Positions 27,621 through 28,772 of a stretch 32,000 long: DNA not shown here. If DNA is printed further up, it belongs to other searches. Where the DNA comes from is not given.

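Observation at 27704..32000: WYL (BrxR-like) regulator coupled to a giant DUF4145-nuclease-helicase gene: candidate defence cargo at the ICE edge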

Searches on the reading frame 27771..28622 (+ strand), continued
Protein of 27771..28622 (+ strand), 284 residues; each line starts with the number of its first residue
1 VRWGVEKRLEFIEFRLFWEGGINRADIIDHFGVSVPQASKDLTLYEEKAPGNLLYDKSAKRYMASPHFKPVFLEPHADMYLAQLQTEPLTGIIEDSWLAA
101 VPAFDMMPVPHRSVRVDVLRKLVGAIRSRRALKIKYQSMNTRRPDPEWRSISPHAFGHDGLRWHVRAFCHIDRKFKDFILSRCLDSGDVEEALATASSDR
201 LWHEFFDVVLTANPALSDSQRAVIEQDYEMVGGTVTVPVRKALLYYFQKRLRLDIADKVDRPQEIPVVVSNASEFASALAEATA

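Call 75: search_protein_families(library=padloc, proteins=[L029:10855-11700:+, L039:10931-13012:+, L045:10866-14486:+, L050:10970-11641:+, L057:10912-13389:+, L059:10861-11472:+, L065:10897-11496:+, L075:11197-13179:+, L086:10900-14388:+, L091:4724-8242:+], max_evalue=0.00001)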
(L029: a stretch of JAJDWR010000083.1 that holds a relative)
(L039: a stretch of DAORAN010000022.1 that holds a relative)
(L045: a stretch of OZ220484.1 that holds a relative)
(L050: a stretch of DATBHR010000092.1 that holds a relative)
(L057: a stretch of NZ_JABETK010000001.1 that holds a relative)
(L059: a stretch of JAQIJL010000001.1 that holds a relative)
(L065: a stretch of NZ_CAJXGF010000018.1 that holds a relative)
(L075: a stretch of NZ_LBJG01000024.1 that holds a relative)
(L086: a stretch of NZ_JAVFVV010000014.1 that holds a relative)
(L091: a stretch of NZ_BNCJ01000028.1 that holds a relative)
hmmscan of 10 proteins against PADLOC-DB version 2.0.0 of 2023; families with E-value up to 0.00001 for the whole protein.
L029:10855-11700:+ (282 aa): 0 families

L039:10931-13012:+ (694 aa): 42 families (the best 25 are shown)
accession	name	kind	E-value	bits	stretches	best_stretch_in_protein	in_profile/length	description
PDLC03633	MTase_III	-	1.4e-221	735.4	2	357-690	291-614/616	Type III methyltransferase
PDLC03354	MTase_II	-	8.6e-78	260.2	1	77-438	60-399/425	Type II methyltransferase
PDLC03636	MTase_III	-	2.3e-53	179.8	3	334-418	310-404/575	Type III methyltransferase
PDLC03644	MTase_III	-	6.5e-49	165.1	1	81-422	34-396/542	Type III methyltransferase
PDLC03638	MTase_III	-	1.2e-48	164.1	1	83-410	378-668/816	Type III methyltransferase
PDLC03634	MTase_III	-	1.5e-46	157.5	1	69-393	78-425/621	Type III methyltransferase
PDLC03635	MTase_III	-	2.1e-46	157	2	84-269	217-377/708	Type III methyltransferase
PDLC03339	MTase_II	-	1.1e-44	150.8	2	332-426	184-278/399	Type II methyltransferase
PDLC03300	MTase_II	-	4.3e-43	145.5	2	338-421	196-278/302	Type II methyltransferase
PDLC03641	MTase_III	-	2.9e-34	116.7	1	85-394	104-427/657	Type III methyltransferase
PDLC03637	MTase_III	-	2.8e-33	113.3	1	62-415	98-461/513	Type III methyltransferase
PDLC03632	MTase_III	-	4.6e-31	105.7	2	69-239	150-317/983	Type III methyltransferase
PDLC03371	MTase_II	-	3.4e-30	103.4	1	99-424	20-257/260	Type II methyltransferase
PDLC03299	MTase_II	-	1.5e-25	88.3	1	353-420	191-258/296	Type II methyltransferase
PDLC03738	oMTase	-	1.1e-21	75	1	358-424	204-270/376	orphan methyltransferase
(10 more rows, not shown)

L045:10866-14486:+ (1207 aa): 52 families (the best 25 are shown)
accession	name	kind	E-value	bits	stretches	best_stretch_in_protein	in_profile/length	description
PDLC00659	HmaA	-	0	1586.6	1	39-1205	1-1171/1176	SNF2 helicase / DEAD-box helicase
PDLC02620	DrmD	-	1.8e-116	388.4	1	134-757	91-691/1060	DrmD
PDLC02621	DrmD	-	4.1e-102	341.1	1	162-1043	140-1007/1040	DrmD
PDLC02504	BrxHI|BrxHII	-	1e-92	309.6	1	113-1053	80-964/971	BrxHII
PDLC02500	BrxHI|BrxHII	-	1.1e-91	306.9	1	110-788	58-707/933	BrxHI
PDLC02572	DrmA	-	1.3e-66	223.3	1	161-772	136-756/1043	DrmA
PDLC02632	DrmD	-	8.9e-65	217.4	1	154-659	137-640/662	DrmD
PDLC02623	DrmD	-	2.3e-58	195.8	2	370-846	405-827/1040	DrmD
PDLC02619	DrmD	-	9.7e-55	184.1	2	129-582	19-449/872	DrmD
PDLC02633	DrmD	-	6.6e-54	181.2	1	162-647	144-631/839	DrmD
PDLC02634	DrmD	-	9.5e-50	167.3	1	142-850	91-774/900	DrmD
PDLC02624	DrmD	-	8.5e-46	154.7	1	180-681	1-510/652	DrmD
PDLC02840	DpdE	-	1e-39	134.6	2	145-329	162-322/1091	DpdE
PDLC02843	DpdE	-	1.4e-39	133.8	2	135-330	151-318/1091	DpdE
PDLC02853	DpdE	-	2.2e-32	110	1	117-648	72-602/985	DpdE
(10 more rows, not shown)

L050:10970-11641:+ (224 aa): 4 families
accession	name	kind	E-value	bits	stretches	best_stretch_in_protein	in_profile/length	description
PDLC04653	PDC-M45A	-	2.7e-67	224.8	1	1-221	1-225/230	-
PDLC04655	PDC-M45A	-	1e-33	115.1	1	3-222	88-316/318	-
PDLC04654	PDC-M45A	-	1.1e-33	114.5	1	47-220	4-179/188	-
PDLC04656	PDC-M45A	-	1e-23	82.3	1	6-219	3-216/225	-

L057:10912-13389:+ (826 aa): 49 families (the best 25 are shown)
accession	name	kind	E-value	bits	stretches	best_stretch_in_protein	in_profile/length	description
PDLC00659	HmaA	-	0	1240.3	1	1-804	1-814/1176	SNF2 helicase / DEAD-box helicase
PDLC02620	DrmD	-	2.5e-121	404.5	1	98-711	93-689/1060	DrmD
PDLC02621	DrmD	-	2.4e-99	332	1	123-731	139-762/1040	DrmD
PDLC02500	BrxHI|BrxHII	-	7e-94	314.1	1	79-743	65-704/933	BrxHI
PDLC02504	BrxHI|BrxHII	-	5.8e-90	300.5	1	77-763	82-737/971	BrxHII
PDLC02572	DrmA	-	1.2e-69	233.3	1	79-728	100-754/1043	DrmA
PDLC02632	DrmD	-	2.8e-64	215.8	1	9-618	36-640/662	DrmD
PDLC02623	DrmD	-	8.4e-59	197.3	2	328-738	401-751/1040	DrmD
PDLC02633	DrmD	-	4.2e-56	188.4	1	19-606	46-631/839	DrmD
PDLC02619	DrmD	-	3.4e-52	175.7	2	86-526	16-434/872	DrmD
PDLC02634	DrmD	-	2.3e-46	156.1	1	105-803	92-769/900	DrmD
PDLC02624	DrmD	-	2.4e-42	143.3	1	143-653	2-522/652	DrmD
PDLC02840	DpdE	-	1.6e-41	140.6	2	101-291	156-322/1091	DpdE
PDLC02843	DpdE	-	1.2e-40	137.3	2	97-292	151-318/1091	DpdE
PDLC02844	DpdE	-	1.6e-30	103.8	2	96-291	145-325/1074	DpdE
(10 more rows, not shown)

L059:10861-11472:+ (204 aa): 10 families
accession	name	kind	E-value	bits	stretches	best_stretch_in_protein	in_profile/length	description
PDLC02443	BrxA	-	5.3e-81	269.2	1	8-202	4-197/203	BrxA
PDLC02452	BrxA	-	2.3e-19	67.8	1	11-193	2-185/204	BrxA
PDLC02451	BrxA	-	8.5e-17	59.9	1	9-193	4-190/201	BrxA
PDLC02441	BrxA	-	1.9e-15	55.3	1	8-192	12-197/209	BrxA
PDLC02457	BrxA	-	1.3e-14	52.4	1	9-187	5-184/201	BrxA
PDLC02439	BrxA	-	2.2e-10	38.4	1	21-188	16-184/200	BrxA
PDLC02446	BrxA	-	3.2e-09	35.1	1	65-171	61-167/211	BrxA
PDLC02447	BrxA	-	1.8e-08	32.3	1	10-173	3-165/199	BrxA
PDLC02440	BrxA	-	7.1e-08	30.5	1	65-193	58-187/199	BrxA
PDLC02438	BrxA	-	2.1e-06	25.8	1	21-169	14-161/200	BrxA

L065:10897-11496:+ (200 aa): 9 families
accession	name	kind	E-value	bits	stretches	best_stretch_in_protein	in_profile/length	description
PDLC02443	BrxA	-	1.5e-82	274.3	1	2-198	2-197/203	BrxA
PDLC02452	BrxA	-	1.7e-21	74.8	1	7-185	2-181/204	BrxA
PDLC02451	BrxA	-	8.8e-18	63.1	1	19-190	18-191/201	BrxA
PDLC02441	BrxA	-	4.8e-15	53.9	1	4-189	12-198/209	BrxA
PDLC02457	BrxA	-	2.5e-14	51.5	1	4-186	4-187/201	BrxA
PDLC02446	BrxA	-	2.8e-10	38.5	1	62-166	62-166/211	BrxA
PDLC02439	BrxA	-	2.9e-09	34.8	1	15-185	14-185/200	BrxA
PDLC02447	BrxA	-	5.7e-08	30.7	1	19-168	16-164/199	BrxA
PDLC02440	BrxA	-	2.6e-07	28.7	1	59-186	56-185/199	BrxA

L075:11197-13179:+ (661 aa): 17 families
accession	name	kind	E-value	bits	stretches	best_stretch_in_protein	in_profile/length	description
PDLC00605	ZorA1|ZorA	-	5.9e-191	634.4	2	11-408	5-404/700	MotA/ExbB/TolQ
PDLC00604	ZorA1|ZorA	-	6.6e-49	164.9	1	109-649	79-629/639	MotA/ExbB/TolQ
PDLC00600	ZorA1|ZorA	-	2.4e-39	133.4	1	113-353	84-315/677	MotA/ExbB/TolQ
PDLC00595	ZorA1|ZorA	-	5e-36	122.5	1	70-400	33-366/487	MotA/ExbB/TolQ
PDLC00606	ZorA1|ZorA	-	6.7e-36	121.9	1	141-645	105-618/636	MotA/ExbB/TolQ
PDLC00601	ZorA1|ZorA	-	8e-22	75.6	2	319-646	324-646/699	MotA/ExbB/TolQ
PDLC00599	ZorA1|ZorA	-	1.9e-12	44.7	1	345-644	331-626/631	MotA/ExbB/TolQ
PDLC00596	ZorA1|ZorA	-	2e-12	44.6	1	120-269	108-253/583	MotA/ExbB/TolQ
PDLC00640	ZorA2|ZorA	-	1.7e-09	34.9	1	307-461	382-535/590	MotA/ExbB/TolQ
PDLC00598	ZorA1|ZorA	-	1e-08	32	0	293-568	270-549/663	MotA/ExbB/TolQ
PDLC03842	LeoB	-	2.8e-07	27.8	0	350-481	276-406/568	-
PDLC00647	ZorA3|ZorA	-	4.7e-07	26.7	0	424-641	251-448/780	MotA/ExbB/TolQ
PDLC03859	LmuB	-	6.6e-07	26.9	1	311-622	246-487/611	-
PDLC00650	ZorA3|ZorA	-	1e-06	25.6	1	270-628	278-755/1063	MotA/ExbB/TolQ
PDLC00648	ZorA3|ZorA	-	2.2e-06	24.7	1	247-651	258-657/692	MotA/ExbB/TolQ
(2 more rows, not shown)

L086:10900-14388:+ (1163 aa): 48 families (the best 25 are shown)
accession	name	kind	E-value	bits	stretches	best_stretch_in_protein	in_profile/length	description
PDLC00659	HmaA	-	0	1610.9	1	1-1161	1-1171/1176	SNF2 helicase / DEAD-box helicase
PDLC02620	DrmD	-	3e-119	397.6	1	101-767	96-741/1060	DrmD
PDLC02621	DrmD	-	1.4e-101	339.3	1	123-997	139-1014/1040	DrmD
PDLC02500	BrxHI|BrxHII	-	7.5e-94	314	1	76-746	62-707/933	BrxHI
PDLC02504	BrxHI|BrxHII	-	1.5e-88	295.9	1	78-1003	83-957/971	BrxHII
PDLC02572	DrmA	-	8.8e-68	227.2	1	80-658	101-682/1043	DrmA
PDLC02632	DrmD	-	4.3e-64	215.1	1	80-618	106-640/662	DrmD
PDLC02633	DrmD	-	9.6e-56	187.2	1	110-606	131-631/839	DrmD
PDLC02623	DrmD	-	2e-55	186.1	2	328-804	401-827/1040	DrmD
PDLC02619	DrmD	-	6.2e-54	181.4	2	93-528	21-436/872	DrmD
PDLC02634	DrmD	-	7.1e-50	167.7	1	102-808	89-774/900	DrmD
PDLC02840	DpdE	-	1.1e-42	144.4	2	100-291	155-322/1091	DpdE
PDLC02624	DrmD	-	1.6e-41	140.5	1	142-678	1-547/652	DrmD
PDLC02843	DpdE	-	6.4e-39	131.6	2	97-292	151-318/1091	DpdE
PDLC02853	DpdE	-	5.1e-32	108.8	1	83-654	76-650/985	DpdE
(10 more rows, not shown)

L091:4724-8242:+ (1173 aa): 50 families (the best 25 are shown)
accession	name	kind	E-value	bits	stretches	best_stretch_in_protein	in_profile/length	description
PDLC00659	HmaA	-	0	1602.3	1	8-1171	3-1171/1176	SNF2 helicase / DEAD-box helicase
PDLC02620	DrmD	-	3.7e-117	390.7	1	101-711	91-679/1060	DrmD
PDLC02621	DrmD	-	1.2e-98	329.6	1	129-1009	140-1007/1040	DrmD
PDLC02500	BrxHI|BrxHII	-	2.9e-91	305.4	1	81-688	62-652/933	BrxHI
PDLC02504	BrxHI|BrxHII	-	1.8e-86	289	1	78-844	78-803/971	BrxHII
PDLC02572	DrmA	-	1.1e-65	220.2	1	128-657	136-673/1043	DrmA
PDLC02632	DrmD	-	1.7e-62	209.9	1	129-631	142-645/662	DrmD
PDLC02619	DrmD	-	2.6e-58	195.9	2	96-536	19-436/872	DrmD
PDLC02623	DrmD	-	5e-57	191.4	2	333-660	401-672/1040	DrmD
PDLC02633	DrmD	-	5.3e-52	174.8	1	123-615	140-632/839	DrmD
PDLC02634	DrmD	-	6.6e-48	161.2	1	109-677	91-651/900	DrmD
PDLC02624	DrmD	-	2e-41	140.3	1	147-628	1-483/652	DrmD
PDLC02840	DpdE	-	5.8e-41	138.7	2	112-296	162-322/1091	DpdE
PDLC02843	DpdE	-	4.4e-37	125.5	2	102-297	151-318/1091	DpdE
PDLC02853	DpdE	-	3.7e-35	119.2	1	85-636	73-625/985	DpdE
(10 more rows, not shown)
